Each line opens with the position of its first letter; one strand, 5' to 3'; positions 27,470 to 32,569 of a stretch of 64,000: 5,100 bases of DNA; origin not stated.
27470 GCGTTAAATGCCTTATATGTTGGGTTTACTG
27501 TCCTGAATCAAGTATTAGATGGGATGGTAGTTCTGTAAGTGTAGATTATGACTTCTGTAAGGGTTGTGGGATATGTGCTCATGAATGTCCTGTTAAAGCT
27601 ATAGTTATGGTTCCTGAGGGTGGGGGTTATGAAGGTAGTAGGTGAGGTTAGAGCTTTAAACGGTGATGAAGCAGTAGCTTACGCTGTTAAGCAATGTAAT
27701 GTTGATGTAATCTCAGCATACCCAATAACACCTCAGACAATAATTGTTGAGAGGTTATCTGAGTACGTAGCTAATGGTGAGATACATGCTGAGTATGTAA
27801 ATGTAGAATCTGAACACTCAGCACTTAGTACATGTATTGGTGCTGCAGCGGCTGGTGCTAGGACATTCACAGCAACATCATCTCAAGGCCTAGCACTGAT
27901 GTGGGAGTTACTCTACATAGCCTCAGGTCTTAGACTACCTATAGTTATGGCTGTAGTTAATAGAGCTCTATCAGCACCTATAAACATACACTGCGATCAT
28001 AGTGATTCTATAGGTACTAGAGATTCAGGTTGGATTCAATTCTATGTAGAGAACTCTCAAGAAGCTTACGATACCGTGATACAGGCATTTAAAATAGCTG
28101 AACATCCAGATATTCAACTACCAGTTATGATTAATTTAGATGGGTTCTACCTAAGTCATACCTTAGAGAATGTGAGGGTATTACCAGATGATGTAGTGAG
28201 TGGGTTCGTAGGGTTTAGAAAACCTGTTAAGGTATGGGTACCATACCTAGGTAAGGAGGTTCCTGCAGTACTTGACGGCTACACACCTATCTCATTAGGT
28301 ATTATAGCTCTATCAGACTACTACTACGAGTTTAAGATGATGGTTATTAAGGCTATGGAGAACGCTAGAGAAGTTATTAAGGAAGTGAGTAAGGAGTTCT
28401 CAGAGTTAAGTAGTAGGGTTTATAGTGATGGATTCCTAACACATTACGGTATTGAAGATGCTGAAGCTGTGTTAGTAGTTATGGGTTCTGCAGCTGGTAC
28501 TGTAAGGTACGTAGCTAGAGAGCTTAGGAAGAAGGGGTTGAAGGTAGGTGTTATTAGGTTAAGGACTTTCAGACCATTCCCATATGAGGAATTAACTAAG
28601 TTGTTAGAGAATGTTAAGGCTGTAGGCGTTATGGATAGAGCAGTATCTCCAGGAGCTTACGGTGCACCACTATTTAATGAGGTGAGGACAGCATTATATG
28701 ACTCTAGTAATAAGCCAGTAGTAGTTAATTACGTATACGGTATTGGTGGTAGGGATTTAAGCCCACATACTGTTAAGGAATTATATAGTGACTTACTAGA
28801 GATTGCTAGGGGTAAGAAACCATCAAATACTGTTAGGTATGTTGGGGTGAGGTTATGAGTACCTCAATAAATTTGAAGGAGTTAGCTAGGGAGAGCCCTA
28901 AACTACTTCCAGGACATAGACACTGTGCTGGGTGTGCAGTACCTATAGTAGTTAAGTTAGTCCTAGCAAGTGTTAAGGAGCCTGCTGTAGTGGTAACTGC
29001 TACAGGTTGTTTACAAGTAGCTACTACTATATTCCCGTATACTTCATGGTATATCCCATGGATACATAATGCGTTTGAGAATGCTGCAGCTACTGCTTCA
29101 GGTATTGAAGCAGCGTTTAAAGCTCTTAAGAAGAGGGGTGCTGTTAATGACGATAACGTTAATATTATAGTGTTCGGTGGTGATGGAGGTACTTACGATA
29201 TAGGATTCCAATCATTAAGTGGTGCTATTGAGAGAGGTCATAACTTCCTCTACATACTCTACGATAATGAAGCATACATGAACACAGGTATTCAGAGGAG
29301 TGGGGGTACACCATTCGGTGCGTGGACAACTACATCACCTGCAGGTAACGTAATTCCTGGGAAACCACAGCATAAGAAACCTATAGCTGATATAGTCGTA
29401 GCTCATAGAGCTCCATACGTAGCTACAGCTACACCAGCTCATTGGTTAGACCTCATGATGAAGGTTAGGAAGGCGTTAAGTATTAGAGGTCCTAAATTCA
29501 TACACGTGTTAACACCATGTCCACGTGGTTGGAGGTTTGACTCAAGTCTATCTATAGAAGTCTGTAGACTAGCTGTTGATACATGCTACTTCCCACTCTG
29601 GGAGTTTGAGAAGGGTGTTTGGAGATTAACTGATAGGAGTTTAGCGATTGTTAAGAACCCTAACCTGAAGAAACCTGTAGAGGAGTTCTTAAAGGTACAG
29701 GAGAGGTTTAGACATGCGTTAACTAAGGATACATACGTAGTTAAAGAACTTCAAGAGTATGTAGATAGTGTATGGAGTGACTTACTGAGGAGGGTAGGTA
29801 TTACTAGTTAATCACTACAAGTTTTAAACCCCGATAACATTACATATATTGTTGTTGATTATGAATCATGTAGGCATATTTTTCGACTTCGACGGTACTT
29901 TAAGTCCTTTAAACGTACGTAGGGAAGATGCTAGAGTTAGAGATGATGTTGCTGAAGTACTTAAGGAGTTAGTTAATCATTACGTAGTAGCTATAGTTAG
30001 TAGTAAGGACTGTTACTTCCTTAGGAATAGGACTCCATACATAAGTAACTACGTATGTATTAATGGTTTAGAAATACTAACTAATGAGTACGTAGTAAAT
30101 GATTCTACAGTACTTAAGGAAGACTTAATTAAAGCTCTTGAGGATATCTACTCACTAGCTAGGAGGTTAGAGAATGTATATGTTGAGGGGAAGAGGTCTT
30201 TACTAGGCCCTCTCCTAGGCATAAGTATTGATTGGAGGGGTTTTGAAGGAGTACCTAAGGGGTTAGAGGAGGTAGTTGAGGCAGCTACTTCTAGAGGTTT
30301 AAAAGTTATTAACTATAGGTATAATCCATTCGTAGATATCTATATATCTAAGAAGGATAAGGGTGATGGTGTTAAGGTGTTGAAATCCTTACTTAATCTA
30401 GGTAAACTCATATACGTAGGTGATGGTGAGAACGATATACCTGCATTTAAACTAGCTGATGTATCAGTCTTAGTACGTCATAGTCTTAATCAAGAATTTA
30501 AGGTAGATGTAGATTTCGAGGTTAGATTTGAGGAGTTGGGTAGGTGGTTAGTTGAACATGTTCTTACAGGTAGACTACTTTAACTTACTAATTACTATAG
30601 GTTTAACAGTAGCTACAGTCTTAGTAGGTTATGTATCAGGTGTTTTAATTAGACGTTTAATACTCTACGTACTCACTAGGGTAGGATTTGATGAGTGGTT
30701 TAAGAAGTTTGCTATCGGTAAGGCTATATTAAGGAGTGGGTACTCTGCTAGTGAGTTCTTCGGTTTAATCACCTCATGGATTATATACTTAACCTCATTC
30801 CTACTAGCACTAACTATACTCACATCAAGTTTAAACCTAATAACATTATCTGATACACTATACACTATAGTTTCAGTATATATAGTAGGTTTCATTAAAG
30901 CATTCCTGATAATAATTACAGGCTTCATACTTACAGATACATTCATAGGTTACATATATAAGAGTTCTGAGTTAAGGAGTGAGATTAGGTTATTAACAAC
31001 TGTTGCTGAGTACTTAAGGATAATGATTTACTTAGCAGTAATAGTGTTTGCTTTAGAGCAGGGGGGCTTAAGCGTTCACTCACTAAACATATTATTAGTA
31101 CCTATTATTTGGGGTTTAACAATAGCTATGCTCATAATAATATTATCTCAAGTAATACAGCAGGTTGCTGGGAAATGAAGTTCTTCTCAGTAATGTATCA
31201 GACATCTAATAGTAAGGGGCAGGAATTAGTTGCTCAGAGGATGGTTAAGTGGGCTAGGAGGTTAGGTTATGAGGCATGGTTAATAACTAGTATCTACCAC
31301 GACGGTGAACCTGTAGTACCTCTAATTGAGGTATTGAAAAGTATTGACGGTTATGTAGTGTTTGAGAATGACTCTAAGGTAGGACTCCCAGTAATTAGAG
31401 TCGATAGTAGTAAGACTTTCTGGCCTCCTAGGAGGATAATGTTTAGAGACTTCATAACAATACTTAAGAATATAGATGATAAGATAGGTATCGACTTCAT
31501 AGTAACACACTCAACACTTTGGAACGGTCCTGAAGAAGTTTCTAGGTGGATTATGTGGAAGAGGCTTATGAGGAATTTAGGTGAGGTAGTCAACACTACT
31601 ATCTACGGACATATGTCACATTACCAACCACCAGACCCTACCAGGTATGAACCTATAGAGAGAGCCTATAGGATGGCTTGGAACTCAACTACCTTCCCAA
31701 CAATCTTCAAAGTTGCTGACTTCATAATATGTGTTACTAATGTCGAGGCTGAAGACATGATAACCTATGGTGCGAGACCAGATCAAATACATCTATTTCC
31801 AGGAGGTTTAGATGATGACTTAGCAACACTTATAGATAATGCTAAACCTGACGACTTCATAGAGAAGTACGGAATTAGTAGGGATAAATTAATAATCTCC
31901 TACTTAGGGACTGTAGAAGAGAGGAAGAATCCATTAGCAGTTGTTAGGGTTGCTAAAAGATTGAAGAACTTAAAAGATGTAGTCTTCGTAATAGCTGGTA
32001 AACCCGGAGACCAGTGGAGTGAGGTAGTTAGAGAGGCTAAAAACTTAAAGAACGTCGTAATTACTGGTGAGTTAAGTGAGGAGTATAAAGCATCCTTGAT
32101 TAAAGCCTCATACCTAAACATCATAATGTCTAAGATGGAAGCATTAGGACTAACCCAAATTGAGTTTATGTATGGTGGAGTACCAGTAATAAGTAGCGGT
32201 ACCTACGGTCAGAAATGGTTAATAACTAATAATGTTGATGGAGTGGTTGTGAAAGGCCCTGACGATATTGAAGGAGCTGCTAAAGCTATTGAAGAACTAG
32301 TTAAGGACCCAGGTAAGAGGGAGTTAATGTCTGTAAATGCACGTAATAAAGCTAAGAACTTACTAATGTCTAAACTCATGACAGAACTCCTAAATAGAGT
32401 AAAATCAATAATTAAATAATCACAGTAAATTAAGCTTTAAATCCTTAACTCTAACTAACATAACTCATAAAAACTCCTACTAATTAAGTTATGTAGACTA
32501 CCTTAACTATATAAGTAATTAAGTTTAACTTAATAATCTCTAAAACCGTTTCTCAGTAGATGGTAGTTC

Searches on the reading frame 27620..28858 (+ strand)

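Call 55: search_protein_families(library=pfam, proteins=[window:27620-28858:+], max_evalue=0.00001)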
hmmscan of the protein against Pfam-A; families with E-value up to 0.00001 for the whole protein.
window:27620-28858:+ (412 aa): 3 families
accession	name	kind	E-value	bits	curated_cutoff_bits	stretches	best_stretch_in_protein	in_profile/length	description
PF01855.24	POR_N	-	5e-73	246.1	27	1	22-257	2-230/231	Pyruvate flavodoxin/ferredoxin oxidoreductase, thiamine diP-bdg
PF17147.9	PFOR_II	-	2.6e-32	111.7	27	1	281-384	1-101/102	Pyruvate:ferredoxin oxidoreductase core domain II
PF02780.25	Transketolase_C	-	2.8e-08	34.2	25.9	1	281-389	10-117/124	Transketolase, C-terminal domain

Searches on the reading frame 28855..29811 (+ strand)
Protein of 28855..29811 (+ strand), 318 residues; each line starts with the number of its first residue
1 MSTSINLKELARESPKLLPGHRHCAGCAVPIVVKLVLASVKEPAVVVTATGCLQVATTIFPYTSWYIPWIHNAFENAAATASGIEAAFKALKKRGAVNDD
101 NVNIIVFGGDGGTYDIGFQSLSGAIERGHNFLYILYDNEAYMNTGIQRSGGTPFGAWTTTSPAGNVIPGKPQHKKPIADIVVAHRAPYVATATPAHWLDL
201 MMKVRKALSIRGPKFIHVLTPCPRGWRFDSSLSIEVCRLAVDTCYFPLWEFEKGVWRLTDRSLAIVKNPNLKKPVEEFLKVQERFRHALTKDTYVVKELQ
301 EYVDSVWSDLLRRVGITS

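Call 55: search_protein_families(library=pfam, proteins=[window:28855-29811:+], max_evalue=0.00001)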
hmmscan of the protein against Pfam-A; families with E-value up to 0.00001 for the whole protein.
window:28855-29811:+ (318 aa): 1 family
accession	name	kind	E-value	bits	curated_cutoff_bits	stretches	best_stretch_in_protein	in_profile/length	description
PF02775.26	TPP_enzyme_C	-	4e-20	72.6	21.9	1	50-218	2-151/151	Thiamine pyrophosphate enzyme, C-terminal TPP binding domain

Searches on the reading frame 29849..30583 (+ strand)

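Call 55: search_protein_families(library=pfam, proteins=[window:29849-30583:+], max_evalue=0.00001)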
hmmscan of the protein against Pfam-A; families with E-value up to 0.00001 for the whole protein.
window:29849-30583:+ (244 aa): 3 families
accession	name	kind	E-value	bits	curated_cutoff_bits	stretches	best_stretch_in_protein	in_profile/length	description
PF08282.18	Hydrolase_3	-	2.3e-12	47.7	20.9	0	156-210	173-229/255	haloacid dehalogenase-like hydrolase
PF02358.22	Trehalose_PPase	-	1.3e-08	34.7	27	1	11-117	1-113/235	Trehalose-phosphatase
PF00702.32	Hydrolase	-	1.3e-06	29.4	26.4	0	166-204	152-191/191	haloacid dehalogenase-like hydrolase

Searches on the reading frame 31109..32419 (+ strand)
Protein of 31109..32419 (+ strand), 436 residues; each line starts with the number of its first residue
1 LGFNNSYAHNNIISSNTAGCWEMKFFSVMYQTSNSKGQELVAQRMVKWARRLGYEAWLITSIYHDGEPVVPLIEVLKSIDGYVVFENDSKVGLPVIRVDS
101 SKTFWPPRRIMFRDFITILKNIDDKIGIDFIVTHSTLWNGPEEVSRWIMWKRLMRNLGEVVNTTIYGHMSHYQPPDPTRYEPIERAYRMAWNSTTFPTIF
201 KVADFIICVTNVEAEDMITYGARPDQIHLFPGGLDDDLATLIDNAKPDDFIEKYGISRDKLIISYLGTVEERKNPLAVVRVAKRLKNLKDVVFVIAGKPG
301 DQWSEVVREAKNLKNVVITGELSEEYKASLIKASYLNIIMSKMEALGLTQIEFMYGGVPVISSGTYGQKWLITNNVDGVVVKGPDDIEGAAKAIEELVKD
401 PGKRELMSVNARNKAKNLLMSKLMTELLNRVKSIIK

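Call 55: search_protein_families(library=pfam, proteins=[window:31109-32419:+], max_evalue=0.00001)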
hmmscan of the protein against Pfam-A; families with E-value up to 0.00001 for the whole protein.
window:31109-32419:+ (436 aa): 4 families
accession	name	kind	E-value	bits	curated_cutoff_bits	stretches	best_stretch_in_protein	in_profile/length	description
PF00534.26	Glycos_transf_1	-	6e-27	94.7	26.4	1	250-413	5-171/172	Glycosyl transferases group 1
PF13692.12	Glyco_trans_1_4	-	2e-16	60.9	27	1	262-400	3-142/142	Glycosyl transferases group 1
PF13439.12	Glyco_transf_4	-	7.5e-10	39.5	28.5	1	37-237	3-169/170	Glycosyltransferase Family 4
PF13579.12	Glyco_trans_4_4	-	4.9e-06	27.4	29.7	0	37-233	2-158/158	Glycosyl transferase 4-like domain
